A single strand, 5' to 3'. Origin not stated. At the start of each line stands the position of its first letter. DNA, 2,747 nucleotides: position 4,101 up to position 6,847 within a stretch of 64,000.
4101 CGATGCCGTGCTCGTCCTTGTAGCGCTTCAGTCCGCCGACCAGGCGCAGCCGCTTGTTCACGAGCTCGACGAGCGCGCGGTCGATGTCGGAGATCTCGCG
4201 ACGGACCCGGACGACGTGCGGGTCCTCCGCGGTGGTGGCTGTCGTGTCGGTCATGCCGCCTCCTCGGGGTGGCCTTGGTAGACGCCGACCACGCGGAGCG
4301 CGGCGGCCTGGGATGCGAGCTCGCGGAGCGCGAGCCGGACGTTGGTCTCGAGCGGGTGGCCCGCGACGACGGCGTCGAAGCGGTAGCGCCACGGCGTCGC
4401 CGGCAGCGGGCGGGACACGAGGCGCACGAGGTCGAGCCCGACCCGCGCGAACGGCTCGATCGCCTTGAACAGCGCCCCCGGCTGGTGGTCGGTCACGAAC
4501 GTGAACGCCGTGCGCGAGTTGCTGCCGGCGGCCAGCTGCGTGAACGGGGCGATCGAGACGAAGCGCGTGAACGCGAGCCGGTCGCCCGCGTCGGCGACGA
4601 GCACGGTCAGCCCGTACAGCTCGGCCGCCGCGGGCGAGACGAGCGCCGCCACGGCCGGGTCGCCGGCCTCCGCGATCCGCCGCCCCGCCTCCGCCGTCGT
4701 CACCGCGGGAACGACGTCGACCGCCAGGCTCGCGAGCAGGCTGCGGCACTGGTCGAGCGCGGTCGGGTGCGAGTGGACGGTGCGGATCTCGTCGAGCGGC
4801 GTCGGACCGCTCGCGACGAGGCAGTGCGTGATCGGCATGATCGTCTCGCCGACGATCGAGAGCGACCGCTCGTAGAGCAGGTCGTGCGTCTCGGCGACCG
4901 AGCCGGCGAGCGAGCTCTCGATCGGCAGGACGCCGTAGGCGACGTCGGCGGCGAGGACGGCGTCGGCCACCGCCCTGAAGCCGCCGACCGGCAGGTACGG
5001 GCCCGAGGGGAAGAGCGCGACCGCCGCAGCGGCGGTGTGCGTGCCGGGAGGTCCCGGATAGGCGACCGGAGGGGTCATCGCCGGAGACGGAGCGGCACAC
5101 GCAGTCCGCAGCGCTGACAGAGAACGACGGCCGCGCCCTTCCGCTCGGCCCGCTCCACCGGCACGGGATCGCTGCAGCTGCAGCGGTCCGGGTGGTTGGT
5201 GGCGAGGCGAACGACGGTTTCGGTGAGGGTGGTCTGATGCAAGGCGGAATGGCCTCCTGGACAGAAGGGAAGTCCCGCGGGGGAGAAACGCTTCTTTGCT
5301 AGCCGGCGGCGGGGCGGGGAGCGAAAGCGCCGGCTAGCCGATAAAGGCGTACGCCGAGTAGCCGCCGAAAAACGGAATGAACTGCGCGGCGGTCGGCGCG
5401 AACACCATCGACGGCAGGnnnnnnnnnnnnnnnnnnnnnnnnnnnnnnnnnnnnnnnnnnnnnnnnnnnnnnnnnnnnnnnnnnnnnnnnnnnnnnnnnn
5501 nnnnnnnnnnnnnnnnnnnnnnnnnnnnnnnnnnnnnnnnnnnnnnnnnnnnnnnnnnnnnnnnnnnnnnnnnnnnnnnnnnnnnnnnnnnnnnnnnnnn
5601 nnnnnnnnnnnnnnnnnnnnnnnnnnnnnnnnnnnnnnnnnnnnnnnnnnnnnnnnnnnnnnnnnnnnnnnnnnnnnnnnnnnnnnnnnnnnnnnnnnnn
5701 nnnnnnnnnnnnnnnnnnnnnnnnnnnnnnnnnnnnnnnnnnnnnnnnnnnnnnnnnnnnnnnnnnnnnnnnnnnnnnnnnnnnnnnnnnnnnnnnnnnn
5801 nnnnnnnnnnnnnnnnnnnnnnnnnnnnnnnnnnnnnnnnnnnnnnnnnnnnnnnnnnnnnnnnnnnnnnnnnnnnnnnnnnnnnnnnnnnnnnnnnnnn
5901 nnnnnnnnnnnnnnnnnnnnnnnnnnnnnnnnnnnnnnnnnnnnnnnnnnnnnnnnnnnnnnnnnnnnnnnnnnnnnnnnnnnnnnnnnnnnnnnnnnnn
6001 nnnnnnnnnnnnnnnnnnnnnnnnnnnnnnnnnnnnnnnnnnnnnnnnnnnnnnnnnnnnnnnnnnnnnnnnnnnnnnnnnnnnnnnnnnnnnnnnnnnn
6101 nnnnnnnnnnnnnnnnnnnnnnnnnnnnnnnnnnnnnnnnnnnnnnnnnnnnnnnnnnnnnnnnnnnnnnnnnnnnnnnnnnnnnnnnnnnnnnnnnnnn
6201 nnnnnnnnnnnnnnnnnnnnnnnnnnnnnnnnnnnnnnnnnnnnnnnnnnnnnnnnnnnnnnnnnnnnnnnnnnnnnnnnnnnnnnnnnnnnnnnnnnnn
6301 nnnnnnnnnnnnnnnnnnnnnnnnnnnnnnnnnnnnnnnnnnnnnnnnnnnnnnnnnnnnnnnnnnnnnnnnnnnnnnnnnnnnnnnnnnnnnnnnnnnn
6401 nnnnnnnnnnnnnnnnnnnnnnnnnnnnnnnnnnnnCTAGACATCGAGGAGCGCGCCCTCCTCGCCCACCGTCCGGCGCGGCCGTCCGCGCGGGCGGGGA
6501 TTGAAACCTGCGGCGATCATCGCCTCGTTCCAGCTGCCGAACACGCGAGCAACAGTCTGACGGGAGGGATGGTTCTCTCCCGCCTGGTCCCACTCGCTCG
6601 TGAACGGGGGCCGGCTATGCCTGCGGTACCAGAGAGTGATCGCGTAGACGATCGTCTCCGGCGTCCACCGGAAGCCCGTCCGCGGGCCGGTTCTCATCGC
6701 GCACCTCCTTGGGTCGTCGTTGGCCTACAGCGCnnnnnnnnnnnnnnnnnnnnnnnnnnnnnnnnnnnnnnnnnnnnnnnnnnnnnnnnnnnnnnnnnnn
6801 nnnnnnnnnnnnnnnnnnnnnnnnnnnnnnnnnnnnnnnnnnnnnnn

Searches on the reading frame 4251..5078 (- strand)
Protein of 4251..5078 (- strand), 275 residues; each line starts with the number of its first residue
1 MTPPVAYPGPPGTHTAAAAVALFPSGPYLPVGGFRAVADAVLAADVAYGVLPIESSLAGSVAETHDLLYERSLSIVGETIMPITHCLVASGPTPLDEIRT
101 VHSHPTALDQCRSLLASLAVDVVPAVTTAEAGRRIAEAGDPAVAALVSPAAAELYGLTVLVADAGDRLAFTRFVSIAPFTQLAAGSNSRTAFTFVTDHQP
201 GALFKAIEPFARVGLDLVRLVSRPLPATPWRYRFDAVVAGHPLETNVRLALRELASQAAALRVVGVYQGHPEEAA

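Call 11: search_protein_families(library=ncbifam, proteins=[window:4251-5078:-], max_evalue=0.001)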
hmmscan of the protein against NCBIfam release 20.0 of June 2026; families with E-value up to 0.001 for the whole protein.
window:4251-5078:- (275 aa): 3 families
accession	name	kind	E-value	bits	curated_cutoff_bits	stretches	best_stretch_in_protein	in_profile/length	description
NF008866.0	PRK11899.1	equivalog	9.3e-58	195.7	359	1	4-272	7-278/283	prephenate dehydratase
NF008865.0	PRK11898.1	equivalog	1e-50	172.5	219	1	4-269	3-278/284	prephenate dehydratase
NF007910.0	PRK10622.1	equivalog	1.9e-38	132.4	577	1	34-268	139-376/386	bifunctional chorismate mutase/prephenate dehydratase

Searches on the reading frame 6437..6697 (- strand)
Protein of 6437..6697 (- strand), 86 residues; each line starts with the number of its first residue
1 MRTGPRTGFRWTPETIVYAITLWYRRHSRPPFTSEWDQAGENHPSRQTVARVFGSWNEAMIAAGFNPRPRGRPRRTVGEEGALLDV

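Call 11: search_protein_families(library=ncbifam, proteins=[window:6437-6697:-], max_evalue=0.001)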
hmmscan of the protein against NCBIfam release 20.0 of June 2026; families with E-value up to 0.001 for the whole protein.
window:6437-6697:- (86 aa): 0 families

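Call 27: search_protein_families(library=pfam, proteins=[window:6437-6697:-], max_evalue=0.01)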
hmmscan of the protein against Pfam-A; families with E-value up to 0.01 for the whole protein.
window:6437-6697:- (86 aa): 3 families
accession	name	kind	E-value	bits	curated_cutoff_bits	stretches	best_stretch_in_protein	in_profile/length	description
PF18780.6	HNH_repeat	-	3.8e-08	34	26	1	29-65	19-53/54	Homing endonuclease associated repeat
PF13551.12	HTH_29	-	0.0051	17.3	28.1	1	45-75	25-55/64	Winged helix-turn helix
PF13565.12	HTH_32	-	0.0088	17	33.7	0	48-80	1-33/73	Homeodomain-like domain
